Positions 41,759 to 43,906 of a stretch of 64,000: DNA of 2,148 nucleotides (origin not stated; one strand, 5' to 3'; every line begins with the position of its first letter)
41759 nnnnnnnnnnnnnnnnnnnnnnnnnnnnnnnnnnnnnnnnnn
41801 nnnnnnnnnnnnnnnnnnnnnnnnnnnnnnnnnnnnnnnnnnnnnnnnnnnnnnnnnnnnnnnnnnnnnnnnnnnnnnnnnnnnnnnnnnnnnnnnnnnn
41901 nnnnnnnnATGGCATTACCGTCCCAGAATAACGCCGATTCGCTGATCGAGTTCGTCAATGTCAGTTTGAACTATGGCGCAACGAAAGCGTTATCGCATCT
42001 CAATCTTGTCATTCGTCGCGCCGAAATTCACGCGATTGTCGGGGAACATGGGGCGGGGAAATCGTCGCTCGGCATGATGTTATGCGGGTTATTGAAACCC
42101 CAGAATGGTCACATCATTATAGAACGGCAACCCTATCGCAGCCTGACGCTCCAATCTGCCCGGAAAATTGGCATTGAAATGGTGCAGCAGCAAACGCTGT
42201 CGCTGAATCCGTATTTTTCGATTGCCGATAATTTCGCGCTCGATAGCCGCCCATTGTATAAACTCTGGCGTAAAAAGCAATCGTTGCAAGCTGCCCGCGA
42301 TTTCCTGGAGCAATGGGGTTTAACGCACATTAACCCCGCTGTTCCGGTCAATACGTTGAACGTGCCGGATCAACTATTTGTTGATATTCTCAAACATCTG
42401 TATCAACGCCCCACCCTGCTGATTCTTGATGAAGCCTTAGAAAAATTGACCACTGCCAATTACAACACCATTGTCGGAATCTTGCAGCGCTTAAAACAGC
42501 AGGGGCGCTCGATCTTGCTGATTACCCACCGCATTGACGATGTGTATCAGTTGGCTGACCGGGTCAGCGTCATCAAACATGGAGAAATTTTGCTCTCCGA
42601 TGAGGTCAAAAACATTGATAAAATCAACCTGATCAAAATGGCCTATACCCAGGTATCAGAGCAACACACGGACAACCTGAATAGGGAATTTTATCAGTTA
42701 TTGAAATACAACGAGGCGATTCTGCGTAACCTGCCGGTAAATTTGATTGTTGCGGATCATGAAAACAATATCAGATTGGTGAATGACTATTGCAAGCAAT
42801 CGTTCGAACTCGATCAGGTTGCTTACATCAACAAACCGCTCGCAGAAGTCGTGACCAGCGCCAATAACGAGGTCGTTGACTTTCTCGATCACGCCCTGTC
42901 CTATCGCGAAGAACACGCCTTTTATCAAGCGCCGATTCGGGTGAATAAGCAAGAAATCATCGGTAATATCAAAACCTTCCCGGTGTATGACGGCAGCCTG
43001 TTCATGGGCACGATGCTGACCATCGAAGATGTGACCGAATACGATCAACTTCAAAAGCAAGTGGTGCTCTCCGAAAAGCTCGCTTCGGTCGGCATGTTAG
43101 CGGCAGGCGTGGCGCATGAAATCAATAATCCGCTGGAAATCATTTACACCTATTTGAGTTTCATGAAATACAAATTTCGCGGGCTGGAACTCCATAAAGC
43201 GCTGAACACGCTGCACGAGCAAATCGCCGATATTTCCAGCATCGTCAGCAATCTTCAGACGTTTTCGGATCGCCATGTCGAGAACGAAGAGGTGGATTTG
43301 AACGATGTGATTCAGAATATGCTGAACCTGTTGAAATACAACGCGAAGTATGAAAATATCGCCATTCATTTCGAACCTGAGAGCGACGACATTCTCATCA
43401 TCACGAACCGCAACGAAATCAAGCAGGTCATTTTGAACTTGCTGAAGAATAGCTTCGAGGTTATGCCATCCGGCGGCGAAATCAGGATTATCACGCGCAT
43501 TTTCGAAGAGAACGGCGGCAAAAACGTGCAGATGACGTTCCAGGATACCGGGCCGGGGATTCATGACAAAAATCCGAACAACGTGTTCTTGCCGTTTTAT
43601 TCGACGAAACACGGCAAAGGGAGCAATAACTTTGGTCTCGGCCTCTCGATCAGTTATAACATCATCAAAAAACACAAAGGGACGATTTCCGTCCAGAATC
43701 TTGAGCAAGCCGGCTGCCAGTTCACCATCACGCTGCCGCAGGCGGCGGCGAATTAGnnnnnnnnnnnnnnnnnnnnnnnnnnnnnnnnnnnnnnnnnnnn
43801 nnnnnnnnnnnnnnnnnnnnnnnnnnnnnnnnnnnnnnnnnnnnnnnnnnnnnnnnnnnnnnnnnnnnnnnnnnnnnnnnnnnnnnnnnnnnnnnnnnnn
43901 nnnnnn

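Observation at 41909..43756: Sensor histidine kinase whose input domain is a degenerate ABC-transporter nucleotide-binding domain, paired with a sigma-54 regulator next to a sugar ABC operon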

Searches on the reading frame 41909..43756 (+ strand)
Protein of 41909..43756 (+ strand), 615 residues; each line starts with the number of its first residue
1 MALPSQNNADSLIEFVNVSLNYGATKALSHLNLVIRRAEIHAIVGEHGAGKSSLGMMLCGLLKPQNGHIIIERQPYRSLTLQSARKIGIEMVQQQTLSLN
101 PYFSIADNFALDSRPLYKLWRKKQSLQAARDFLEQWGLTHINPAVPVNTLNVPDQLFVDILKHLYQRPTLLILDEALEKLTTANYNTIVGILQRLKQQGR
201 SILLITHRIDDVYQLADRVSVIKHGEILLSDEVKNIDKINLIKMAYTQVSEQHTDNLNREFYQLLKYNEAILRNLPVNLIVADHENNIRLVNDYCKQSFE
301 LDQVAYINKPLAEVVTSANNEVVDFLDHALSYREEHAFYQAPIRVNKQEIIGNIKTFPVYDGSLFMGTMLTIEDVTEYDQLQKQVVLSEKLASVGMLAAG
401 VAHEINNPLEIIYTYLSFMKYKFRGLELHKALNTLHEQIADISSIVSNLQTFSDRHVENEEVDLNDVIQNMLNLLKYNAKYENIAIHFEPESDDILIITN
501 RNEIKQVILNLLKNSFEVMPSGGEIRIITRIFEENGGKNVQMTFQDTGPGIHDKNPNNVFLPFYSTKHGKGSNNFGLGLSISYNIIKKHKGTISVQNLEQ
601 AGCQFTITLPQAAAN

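Call 3: search_protein_families(library=pfam, proteins=[window:41909-43756:+], max_evalue=0.01)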
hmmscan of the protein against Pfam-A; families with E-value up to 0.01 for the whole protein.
window:41909-43756:+ (615 aa): 8 families
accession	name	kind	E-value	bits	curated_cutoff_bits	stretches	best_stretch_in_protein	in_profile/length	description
PF02518.31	HATPase_c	-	5.6e-21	75.5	26.4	1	501-612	3-110/111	Histidine kinase-, DNA gyrase B-, and HSP90-like ATPase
PF00005.33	ABC_tran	-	5.7e-20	72.7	25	1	28-177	1-136/137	ABC transporter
PF00512.31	HisKA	-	2.8e-08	34.1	26.9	1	396-454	4-62/66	His Kinase A (phospho-acceptor) domain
PF08448.16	PAS_4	-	4.4e-06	27.3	23.1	1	272-377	1-107/110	PAS fold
PF00989.32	PAS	-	3.7e-05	24.2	22.6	1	269-372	4-110/113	PAS fold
PF13401.12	AAA_22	-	0.0025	18.6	27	0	37-206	4-123/130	AAA domain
PF07568.18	HisKA_2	-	0.0037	17.8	22.3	0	402-475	3-72/76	Histidine kinase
PF13596.12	PAS_10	-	0.0085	17.2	22.1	0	270-376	3-106/106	PAS domain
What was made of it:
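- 41936..42628 (+): ABC nucleotide-binding domain (residues ~10-240), derived from NBD1 of CUT2 sugar ABC ATPases. Pfam ABC_tran (call 3).
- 42713..43039 (+): PAS domain (residues 269-377). Pfam PAS_4 scores 27.3 against a cut-off of 23.1, and PAS scores 24.2 against 22.6 (call 3).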

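Call 4: search_protein_families(library=ncbifam, proteins=[window:41909-43756:+], max_evalue=0.01)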
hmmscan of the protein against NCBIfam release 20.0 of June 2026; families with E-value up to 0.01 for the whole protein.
window:41909-43756:+ (615 aa): 253 families (the best 25 are shown)
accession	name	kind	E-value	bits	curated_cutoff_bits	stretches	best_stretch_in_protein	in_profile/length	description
NF008468.0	PRK11360.1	equivalog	4e-66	223.6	646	1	215-612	220-609/616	two-component system sensor histidine kinase AtoS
NF011967.0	PRK15439.1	equivalog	2.1e-41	141.9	586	1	6-258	5-249/510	autoinducer 2 ABC transporter ATP-binding protein LsrA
NF007688.0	PRK10364.1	equivalog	7.4e-41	140.4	479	1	379-613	225-453/460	two-component system sensor histidine kinase ZraS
NF041861.1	YtfR_transport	equivalog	9e-39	133.2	850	1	14-257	3-245/492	galactofuranose ABC transporter, ATP-binding protein YtfR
NF008442.0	PRK11288.1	equivalog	7.1e-38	130.1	689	1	9-244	4-239/504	L-arabinose ABC transporter ATP-binding protein AraG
NF052574.1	HisKinEspCMyxo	equivalog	3e-37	128.2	1200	1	288-613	310-639/785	serine histidine kinase EspC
NF047930.1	ABC_ATP_B6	equivalog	4.9e-37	127.7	670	1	13-228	3-215/510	putative B6 ABC transporter ATP-binding protein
NF040905.2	GguA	equivalog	8.2e-36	123.4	810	1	13-240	2-232/500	multiple monosaccharide ABC transporter ATP-binding protein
NF010069.0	PRK13549.1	equivalog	1.3e-35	122.8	699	1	10-245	3-239/513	xylose ABC transporter ATP-binding protein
NF007253.0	PRK09700.1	equivalog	1.8e-35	122.5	772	1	10-246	3-242/510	D-allose ABC transporter ATP-binding protein AlsA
NF046044.1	PnpS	equivalog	1.7e-34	119.5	400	1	220-610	10-390/390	two-component system histidine kinase PnpS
NF008215.0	PRK10982.1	equivalog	1.8e-33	115.9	828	1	6-254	7-255/506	galactose/methyl galactoside ABC transporter ATP-binding protein MglA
NF053867.1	SprKinKinDBac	equivalog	3.8e-33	114.7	775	1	388-612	280-498/500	sporulation kinase KinD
TIGR02966.1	phoR_proteo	equivalog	5.5e-32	111.1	334.2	1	269-608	9-332/333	phosphate regulon sensor histidine kinase PhoR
NF010411.0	PRK13837.1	equivalog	3.5e-31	108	647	1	376-612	432-676/828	two-component system VirA-like sensor kinase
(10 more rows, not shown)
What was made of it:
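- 41936..42628 (+): The best NCBIfam hits are to the N-terminal halves of LsrA, YtfR, AraG, GguA and XylG (call 4).
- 43094..43744 (+): HisKA (residues 396-454, phospho-acceptor His403) and HATPase_c (residues 501-612). The closest named kinases are AtoS and ZraS (call 4).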

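Call 8: find_homologous_proteins(query=window:41909-43756:+, max_evalue=1e-10)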
Query window:41909-43756:+ (615 aa): 2252 proteins with E <= 1e-10 among 8000 candidates; the best 120 are listed.
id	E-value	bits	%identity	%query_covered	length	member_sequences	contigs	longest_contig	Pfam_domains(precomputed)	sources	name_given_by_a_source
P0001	0.0e+0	1251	91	100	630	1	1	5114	PF00005.34,PF02518.32,PF00512.32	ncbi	-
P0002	0.0e+0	1219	89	100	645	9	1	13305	PF00005.34,PF08448.17,PF02518.32,PF00512.32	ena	-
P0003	7.0e-254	862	65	98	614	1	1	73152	PF00005.34,PF02518.32,PF00512.32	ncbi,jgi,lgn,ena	-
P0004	2.4e-240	817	61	100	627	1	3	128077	PF00005.34,PF02518.32,PF00512.32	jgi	jgi:signal transduction histidine kinase/ABC-type multidrug transport system ATPase subunit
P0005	1.3e-236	805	61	99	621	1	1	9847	PF00005.34,PF02518.32,PF00512.32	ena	-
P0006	1.7e-236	804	59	100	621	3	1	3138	PF00005.34,PF02518.32,PF00512.32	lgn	-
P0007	1.7e-234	798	60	99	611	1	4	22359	PF00005.34,PF08448.17,PF02518.32,PF00512.32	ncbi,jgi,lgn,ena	jgi:signal transduction histidine kinase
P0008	2.1e-234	797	60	100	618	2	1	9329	PF00005.34,PF02518.32,PF00512.32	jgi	jgi:signal transduction histidine kinase/ABC-type branched-subunit amino acid transport system ATPas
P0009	1.1e-232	792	59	99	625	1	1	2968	PF00005.34,PF02518.32,PF00512.32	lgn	-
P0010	1.3e-232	792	60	100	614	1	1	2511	PF13188.14,PF00005.34,PF02518.32,PF00512.32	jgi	jgi:PAS domain S-box-containing protein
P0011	3.6e-231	787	59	100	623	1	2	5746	PF00005.34,PF02518.32,PF00512.32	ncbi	-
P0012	8.1e-231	786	59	100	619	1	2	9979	PF00005.34,PF02518.32,PF00512.32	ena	-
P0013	8.4e-231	786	59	100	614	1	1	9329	PF00005.34,PF02518.32,PF00512.32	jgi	jgi:signal transduction histidine kinase/ABC-type multidrug transport system ATPase subunit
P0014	1.2e-230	785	59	98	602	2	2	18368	PF00005.34,PF02518.32,PF00512.32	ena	-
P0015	2.0e-230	784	59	99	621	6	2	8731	PF00005.34,PF02518.32,PF00512.32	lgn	-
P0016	2.2e-230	784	61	96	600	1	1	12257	PF00005.34,PF02518.32,PF00512.32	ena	-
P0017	2.2e-230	784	60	99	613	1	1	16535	PF00005.34,PF02518.32,PF00512.32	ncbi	-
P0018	5.6e-230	783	59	100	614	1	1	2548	PF00005.34,PF02518.32,PF00512.32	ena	-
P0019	7.5e-230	782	59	100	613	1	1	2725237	PF00005.34,PF02518.32,PF00512.32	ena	-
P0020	3.2e-228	777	59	99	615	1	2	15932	PF00005.34,PF02518.32,PF00512.32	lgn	-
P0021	5.6e-228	776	58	99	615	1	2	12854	PF00005.34,PF02518.32,PF00512.32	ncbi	-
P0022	1.5e-227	775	59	100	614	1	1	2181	PF00005.34,PF02518.32,PF00512.32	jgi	jgi:signal transduction histidine kinase/ABC-type molybdenum transport system ATPase subunit/photore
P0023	1.6e-225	768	59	99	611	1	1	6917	PF00005.34,PF02518.32,PF00512.32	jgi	jgi:signal transduction histidine kinase/ABC-type branched-subunit amino acid transport system ATPas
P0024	2.4e-225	768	58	100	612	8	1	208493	PF00005.34,PF02518.32,PF00512.32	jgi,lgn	-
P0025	6.3e-225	766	59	100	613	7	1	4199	PF00005.34,PF02518.32,PF00512.32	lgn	-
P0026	3.4e-224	764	59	99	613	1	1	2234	PF00005.34,PF02518.32,PF00512.32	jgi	jgi:signal transduction histidine kinase/ABC-type multidrug transport system ATPase subunit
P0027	3.2e-223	761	58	100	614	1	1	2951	PF00005.34,PF02518.32,PF00512.32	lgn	-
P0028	1.8e-222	758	58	99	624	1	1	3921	PF00005.34,PF02518.32,PF00512.32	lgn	-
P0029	5.6e-222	756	58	100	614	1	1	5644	PF00005.34,PF02518.32,PF00512.32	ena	-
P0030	1.0e-221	756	58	100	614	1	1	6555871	PF00005.34,PF02518.32,PF00512.32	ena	-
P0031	1.5e-221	755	58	100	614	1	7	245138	PF00005.34,PF02518.32,PF00512.32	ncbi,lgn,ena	-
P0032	2.9e-221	754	58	99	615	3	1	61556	PF00005.34,PF02518.32,PF00512.32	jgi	jgi:signal transduction histidine kinase/ABC-type branched-subunit amino acid transport system ATPas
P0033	3.6e-221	754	58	100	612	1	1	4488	PF00005.34,PF02518.32,PF00512.32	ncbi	-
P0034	5.7e-221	753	58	100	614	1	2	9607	PF00005.34,PF02518.32,PF00512.32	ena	-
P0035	9.1e-221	752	58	100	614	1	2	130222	PF00005.34,PF02518.32,PF00512.32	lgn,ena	-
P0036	1.4e-220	752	58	100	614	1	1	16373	PF00005.34,PF02518.32,PF00512.32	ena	-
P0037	4.2e-220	750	58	100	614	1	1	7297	PF00005.34,PF02518.32,PF00512.32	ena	-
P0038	5.6e-220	750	57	100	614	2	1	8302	PF00005.34,PF02518.32,PF00512.32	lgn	-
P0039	1.0e-219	749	58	100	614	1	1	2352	PF00005.34,PF02518.32,PF00512.32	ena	-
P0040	1.5e-219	748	58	100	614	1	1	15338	PF00005.34,PF02518.32,PF00512.32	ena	-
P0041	2.1e-219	748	58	100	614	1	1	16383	PF00005.34,PF02518.32,PF00512.32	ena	-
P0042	2.7e-219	748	57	100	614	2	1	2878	PF13188.14,PF00005.34,PF02518.32,PF00512.32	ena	-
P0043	3.2e-219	747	57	100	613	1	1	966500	PF00005.34,PF02518.32,PF00512.32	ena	-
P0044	3.7e-219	747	57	100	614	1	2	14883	PF00005.34,PF02518.32,PF00512.32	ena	-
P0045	5.8e-219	746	58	100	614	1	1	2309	PF00005.34,PF02518.32,PF00512.32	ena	-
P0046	5.9e-219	746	57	100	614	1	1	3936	PF00005.34,PF02518.32,PF00512.32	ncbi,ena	-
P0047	7.4e-219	746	57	100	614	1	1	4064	PF00005.34,PF02518.32,PF00512.32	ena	-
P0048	1.6e-218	745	57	100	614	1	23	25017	PF00005.34,PF02518.32,PF00512.32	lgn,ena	-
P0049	1.6e-218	745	58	99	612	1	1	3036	PF00005.34,PF08448.17,PF02518.32,PF00512.32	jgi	jgi:signal transduction histidine kinase/ABC-type branched-subunit amino acid transport system ATPas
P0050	1.8e-218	745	57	100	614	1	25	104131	PF00005.34,PF02518.32,PF00512.32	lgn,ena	-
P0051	1.9e-218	745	57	99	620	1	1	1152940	PF00005.34,PF08448.17,PF02518.32,PF00512.32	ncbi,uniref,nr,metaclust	ncbi:histidine kinase [Candidatus Vecturithrix granuli]|uniref:histidine kinase n=1 Tax=Vecturithrix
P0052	3.0e-218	744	57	100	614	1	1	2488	PF00005.34,PF02518.32,PF00512.32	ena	-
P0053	3.4e-218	744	57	100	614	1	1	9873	PF00005.34,PF02518.32,PF00512.32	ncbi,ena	-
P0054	8.8e-218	743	56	100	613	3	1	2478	PF00005.34,PF02518.32,PF00512.32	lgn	-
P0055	1.0e-217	742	57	100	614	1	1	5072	PF00005.34,PF08448.17,PF02518.32,PF00512.32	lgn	-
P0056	1.9e-217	742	57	100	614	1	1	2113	PF00005.34,PF02518.32,PF00512.32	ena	-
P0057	3.7e-217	741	57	100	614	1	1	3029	PF00005.34,PF02518.32,PF00512.32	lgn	-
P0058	4.3e-217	740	56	99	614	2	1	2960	PF00005.34,PF08448.17,PF02518.32,PF00512.32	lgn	-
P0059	4.4e-217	740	57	100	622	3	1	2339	PF00005.34,PF02518.32,PF00512.32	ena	-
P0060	2.8e-216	738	56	100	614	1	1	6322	PF13188.14,PF00005.34,PF02518.32,PF00512.32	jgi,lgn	-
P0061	7.7e-216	736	57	98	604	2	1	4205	PF00005.34,PF02518.32,PF00512.32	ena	-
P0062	1.6e-215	735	58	99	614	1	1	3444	PF00005.34,PF02518.32,PF00512.32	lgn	-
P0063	3.6e-215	734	57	99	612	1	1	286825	PF00005.34,PF02518.32,PF00512.32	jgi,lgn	-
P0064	2.2e-214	731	56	99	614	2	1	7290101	PF00005.34,PF08448.17,PF02518.32,PF00512.32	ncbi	-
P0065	5.9e-214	730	56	99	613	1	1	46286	PF00005.34,PF02518.32,PF00512.32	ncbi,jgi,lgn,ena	-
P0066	9.0e-214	729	56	99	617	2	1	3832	PF00005.34,PF02518.32,PF00512.32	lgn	-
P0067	9.5e-214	729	56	99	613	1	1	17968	PF00005.34,PF02518.32,PF00512.32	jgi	-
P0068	1.1e-213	729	57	98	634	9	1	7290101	PF00005.34,PF02518.32,PF00512.32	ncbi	-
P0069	2.2e-213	728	55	100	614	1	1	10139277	PF00005.34,PF02518.32,PF00512.32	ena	-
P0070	4.1e-213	727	57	99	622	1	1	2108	PF00005.34,PF02518.32,PF00512.32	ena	-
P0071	7.4e-213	726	56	99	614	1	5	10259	PF00005.34,PF08448.17,PF02518.32,PF00512.32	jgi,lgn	jgi:signal transduction histidine kinase/ABC-type branched-subunit amino acid transport system ATPas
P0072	2.7e-212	725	59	94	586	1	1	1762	PF00005.34,PF02518.32,PF00512.32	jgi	jgi:ABC-type multidrug transport system ATPase subunit/two-component sensor histidine kinase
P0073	4.7e-212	724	56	98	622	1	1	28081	PF00005.34,PF02518.32,PF00512.32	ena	-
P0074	8.2e-212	723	55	100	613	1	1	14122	PF00005.34,PF02518.32,PF00512.32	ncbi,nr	ncbi:MAG: ATP-binding cassette domain-containing protein [bacterium]|nr:ATP-binding cassette domain-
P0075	2.4e-211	721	55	100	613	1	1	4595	PF00005.34,PF02518.32,PF00512.32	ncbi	-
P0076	1.8e-210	718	56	98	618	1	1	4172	PF00005.34,PF02518.32,PF00512.32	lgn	-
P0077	2.7e-210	718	55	98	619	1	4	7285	PF00005.34,PF02518.32,PF00512.32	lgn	-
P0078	1.1e-209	716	54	99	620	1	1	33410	PF00005.34,PF02518.32,PF00512.32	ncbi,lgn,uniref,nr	ncbi:histidine kinase [candidate division KSB3 bacterium]|uniref:histidine kinase n=1 Tax=candidate 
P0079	1.2e-209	716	58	93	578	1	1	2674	PF00005.34,PF02518.32,PF00512.32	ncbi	-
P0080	2.9e-209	714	56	100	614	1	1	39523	PF00005.34,PF02518.32,PF00512.32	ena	-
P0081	2.9e-209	714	54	99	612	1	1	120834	PF00005.34,PF02518.32,PF00512.32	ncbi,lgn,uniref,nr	ncbi:histidine kinase [candidate division KSB3 bacterium]|uniref:histidine kinase n=1 Tax=candidate 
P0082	7.0e-208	710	55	100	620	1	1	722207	PF13426.14,PF00005.34,PF02518.32,PF00512.32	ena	-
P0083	1.8e-207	709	55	99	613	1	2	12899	PF00005.34,PF02518.32,PF00512.32,PF00989.32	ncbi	-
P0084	1.4e-206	706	53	100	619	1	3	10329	PF13426.14,PF00005.34,PF08448.17,PF02518.32,PF00512.32,PF00989.32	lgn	-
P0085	4.0e-206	704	53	99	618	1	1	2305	PF00005.34,PF02518.32,PF00512.32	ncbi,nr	ncbi:MAG: ATP-binding cassette domain-containing protein [bacterium]|nr:ATP-binding cassette domain-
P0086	1.4e-205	702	59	91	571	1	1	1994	PF00005.34,PF02518.32,PF00512.32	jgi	jgi:ABC-type branched-subunit amino acid transport system ATPase component/nitrogen-specific signal 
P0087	6.3e-205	700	55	99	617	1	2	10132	PF00005.34,PF02518.32,PF00512.32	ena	-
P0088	1.1e-204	699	53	99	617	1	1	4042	PF00005.34,PF08448.17,PF02518.32,PF00512.32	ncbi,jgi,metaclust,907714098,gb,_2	metaclust:\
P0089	1.4e-204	699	55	98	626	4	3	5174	PF00005.34,PF02518.32,PF00512.32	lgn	-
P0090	5.3e-204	697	55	98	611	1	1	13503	PF00005.34,PF02518.32,PF00512.32,PF00989.32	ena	-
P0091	3.9e-203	694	55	98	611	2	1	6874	PF00005.34,PF02518.32,PF00512.32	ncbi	-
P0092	4.5e-203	694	54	98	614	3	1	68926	PF00005.34,PF02518.32,PF00512.32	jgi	-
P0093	7.8e-203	693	54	100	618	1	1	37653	PF00005.34,PF02518.32,PF00512.32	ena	-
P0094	3.5e-202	691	54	98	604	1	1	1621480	PF00005.34,PF02518.32,PF00512.32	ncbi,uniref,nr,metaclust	ncbi:histidine kinase [Candidatus Moduliflexus flocculans]|uniref:histidine kinase n=1 Tax=Candidatu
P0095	1.9e-201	689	52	100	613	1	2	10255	PF13426.14,PF00005.34,PF08448.17,PF02518.32,PF00512.32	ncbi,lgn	-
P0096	1.1e-200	686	54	99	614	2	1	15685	PF00005.34,PF02518.32,PF00512.32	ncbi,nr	ncbi:MAG: ATP-binding cassette domain-containing protein [bacterium]|nr:ATP-binding cassette domain-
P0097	2.4e-200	685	54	98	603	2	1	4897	PF00005.34,PF02518.32,PF00512.32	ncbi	-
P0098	1.4e-198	679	54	98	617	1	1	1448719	PF00005.34,PF08448.17,PF02518.32,PF00512.32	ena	-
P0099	1.1e-197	676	57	90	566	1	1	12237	PF00005.34,PF02518.32,PF00512.32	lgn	-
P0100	4.6e-197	674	53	100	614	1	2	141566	PF00005.34,PF02518.32,PF00512.32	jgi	jgi:ABC-type multidrug transport system ATPase subunit/two-component sensor histidine kinase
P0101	4.5e-196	671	52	98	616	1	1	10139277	PF00005.34,PF08448.17,PF02518.32,PF00512.32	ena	-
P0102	1.9e-195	669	53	100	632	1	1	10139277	PF00005.34,PF02518.32,PF00512.32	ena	-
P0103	2.1e-195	669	52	99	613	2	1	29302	PF13188.14,PF00005.34,PF08448.17,PF02518.32,PF00512.32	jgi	-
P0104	1.1e-193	663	51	100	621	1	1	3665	PF00005.34,PF02518.32,PF00512.32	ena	-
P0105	1.6e-193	663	52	98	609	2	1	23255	PF00005.34,PF08448.17,PF02518.32,PF00512.32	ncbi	ncbi:ATP-binding cassette domain-containing protein [Desulfomarina sp.]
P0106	6.5e-193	660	52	100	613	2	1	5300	PF00005.34,PF02518.32,PF00512.32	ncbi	-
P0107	4.7e-192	658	51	99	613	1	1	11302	PF00005.34,PF02518.32,PF00512.32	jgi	jgi:signal transduction histidine kinase/ABC-type multidrug transport system ATPase subunit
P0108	2.5e-191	655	50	100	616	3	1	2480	PF00005.34,PF02518.32,PF00512.32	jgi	jgi:ABC-type branched-subunit amino acid transport system ATPase component/signal transduction histi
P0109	2.3e-190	652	50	100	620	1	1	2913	PF13426.14,PF00005.34,PF08448.17,PF02518.32,PF00512.32,PF00989.32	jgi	jgi:signal transduction histidine kinase/ABC-type branched-subunit amino acid transport system ATPas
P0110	3.8e-190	651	50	99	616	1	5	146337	PF00005.34,PF02518.32,PF00512.32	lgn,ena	-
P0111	7.5e-188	644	50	99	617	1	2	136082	PF00005.34,PF08448.17,PF02518.32,PF00512.32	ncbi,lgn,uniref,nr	ncbi:histidine kinase [candidate division KSB3 bacterium]|uniref:histidine kinase n=1 Tax=candidate 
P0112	3.9e-186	638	49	99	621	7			PF00005.34,PF08448.17,PF02518.32,PF00512.32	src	-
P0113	6.0e-186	638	51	98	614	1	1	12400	PF00005.34,PF02518.32,PF00512.32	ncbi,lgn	-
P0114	1.8e-185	636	51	98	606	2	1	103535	PF00005.34,PF02518.32,PF00512.32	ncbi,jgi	-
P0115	2.2e-183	629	50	98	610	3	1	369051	PF13426.14,PF00005.34,PF02518.32,PF00512.32,PF00989.32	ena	-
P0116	3.9e-183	628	49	97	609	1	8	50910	PF00005.34,PF08448.17,PF02518.32,PF00512.32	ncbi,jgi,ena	ncbi:MAG: ATP-binding protein [Spirochaetia bacterium]|jgi:signal transduction histidine kinase/ABC-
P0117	7.0e-183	627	49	97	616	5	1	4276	PF00005.34,PF08448.17,PF02518.32,PF00512.32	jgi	-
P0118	2.4e-182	626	48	100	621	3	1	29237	PF00005.34,PF08448.17,PF02518.32,PF00512.32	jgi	jgi:signal transduction histidine kinase/ABC-type branched-subunit amino acid transport system ATPas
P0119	2.9e-182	625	51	99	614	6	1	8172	PF00005.34,PF02518.32,PF00512.32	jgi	jgi:PAS domain S-box-containing protein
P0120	3.9e-182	625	49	98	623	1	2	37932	PF13426.14,PF00005.34,PF08448.17,PF02518.32,PF00512.32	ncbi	-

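Call 12: find_encoding_contigs(protein=P0069, flank=8000, max_places=2)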
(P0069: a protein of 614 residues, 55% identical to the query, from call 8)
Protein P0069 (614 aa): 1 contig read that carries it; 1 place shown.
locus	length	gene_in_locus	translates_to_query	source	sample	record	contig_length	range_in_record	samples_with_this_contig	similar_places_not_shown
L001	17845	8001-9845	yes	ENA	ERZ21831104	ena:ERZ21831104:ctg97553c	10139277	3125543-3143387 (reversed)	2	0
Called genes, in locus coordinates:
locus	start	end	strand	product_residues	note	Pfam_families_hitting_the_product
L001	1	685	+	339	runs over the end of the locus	PF01012:ETF, PF00766:ETF_alpha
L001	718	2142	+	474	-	PF01565:FAD_binding_4, PF02913:FAD-oxidase_C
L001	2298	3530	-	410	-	PF02653:BPD_transp_2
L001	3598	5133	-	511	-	PF00005:ABC_tran, PF09818:ABC_ATPase (faint), PF13304:AAA_21 (faint), PF00005:ABC_tran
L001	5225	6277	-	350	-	PF00532:Peripla_BP_1, PF13407:Peripla_BP_4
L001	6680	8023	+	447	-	PF00072:Response_reg, PF07724:AAA_2 (faint), PF00158:Sigma54_activat, PF14532:Sigma54_activ_2, PF25601:AAA_lid_14, PF02954:HTH_8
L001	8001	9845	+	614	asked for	PF00005:ABC_tran, PF00512:HisKA, PF02518:HATPase_c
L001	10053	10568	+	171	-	PF00072:Response_reg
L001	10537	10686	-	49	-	-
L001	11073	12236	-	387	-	PF01134:GIDA (faint), PF01266:DAO (weak), PF01494:FAD_binding_3, PF03486:HI0933_like (faint), PF04820:Trp_halogenase (faint), PF05834:Lycopene_cycl (weak), PF12831:FAD_oxidored, PF13450:NAD_binding_8 (weak), +1 more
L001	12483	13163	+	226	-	PF13340:DUF4096, PF01609:DDE_Tnp_1, PF13586:DDE_Tnp_1_2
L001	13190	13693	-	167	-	PF00072:Response_reg, PF00211:Guanylate_cyc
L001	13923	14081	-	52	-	-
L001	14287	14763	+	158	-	PF05685:Uma2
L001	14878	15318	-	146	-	PF07366:SnoaL, PF12680:SnoaL_2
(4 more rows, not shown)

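Call 13: find_encoding_contigs(protein=P0101, flank=8000, max_places=2)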
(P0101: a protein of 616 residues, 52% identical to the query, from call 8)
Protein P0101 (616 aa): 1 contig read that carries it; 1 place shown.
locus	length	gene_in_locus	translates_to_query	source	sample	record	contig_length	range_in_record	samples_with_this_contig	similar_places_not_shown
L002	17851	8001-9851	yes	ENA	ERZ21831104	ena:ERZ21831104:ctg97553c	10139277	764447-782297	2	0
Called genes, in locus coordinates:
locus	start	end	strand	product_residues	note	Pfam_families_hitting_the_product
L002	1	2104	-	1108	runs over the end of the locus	PF17128:DUF5107, PF00515:TPR_1 (faint), PF07719:TPR_2 (faint), PF13174:TPR_6 (faint), PF13181:TPR_8 (faint), PF13414:TPR_11 (faint), PF13432:TPR_16 (weak), PF13424:TPR_12, +4 more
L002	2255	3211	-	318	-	PF02653:BPD_transp_2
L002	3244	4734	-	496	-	PF00005:ABC_tran, PF13304:AAA_21 (faint), PF00005:ABC_tran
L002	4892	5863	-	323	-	PF00532:Peripla_BP_1, PF13407:Peripla_BP_4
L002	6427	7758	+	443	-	PF00072:Response_reg, PF00158:Sigma54_activat, PF14532:Sigma54_activ_2, PF07724:AAA_2 (faint), PF25601:AAA_lid_14, PF02954:HTH_8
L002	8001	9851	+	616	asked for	PF00005:ABC_tran, PF08448:PAS_4 (faint), PF00512:HisKA (weak), PF02518:HATPase_c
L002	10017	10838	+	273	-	PF13176:TPR_7 (faint), PF13424:TPR_12 (weak)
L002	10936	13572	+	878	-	PF00515:TPR_1 (faint), PF07719:TPR_2 (faint), PF13176:TPR_7 (faint), PF13181:TPR_8 (faint), PF13374:TPR_10 (faint), PF13424:TPR_12 (weak), PF13424:TPR_12, PF12770:CHAT, +2 more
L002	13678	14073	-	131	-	PF05157:MshEN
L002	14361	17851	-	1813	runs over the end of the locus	PF14938:SNAP (weak), PF13424:TPR_12, PF13424:TPR_12, PF13424:TPR_12, PF13424:TPR_12, PF17874:TPR_MalT, PF13424:TPR_12, PF12770:CHAT, +16 more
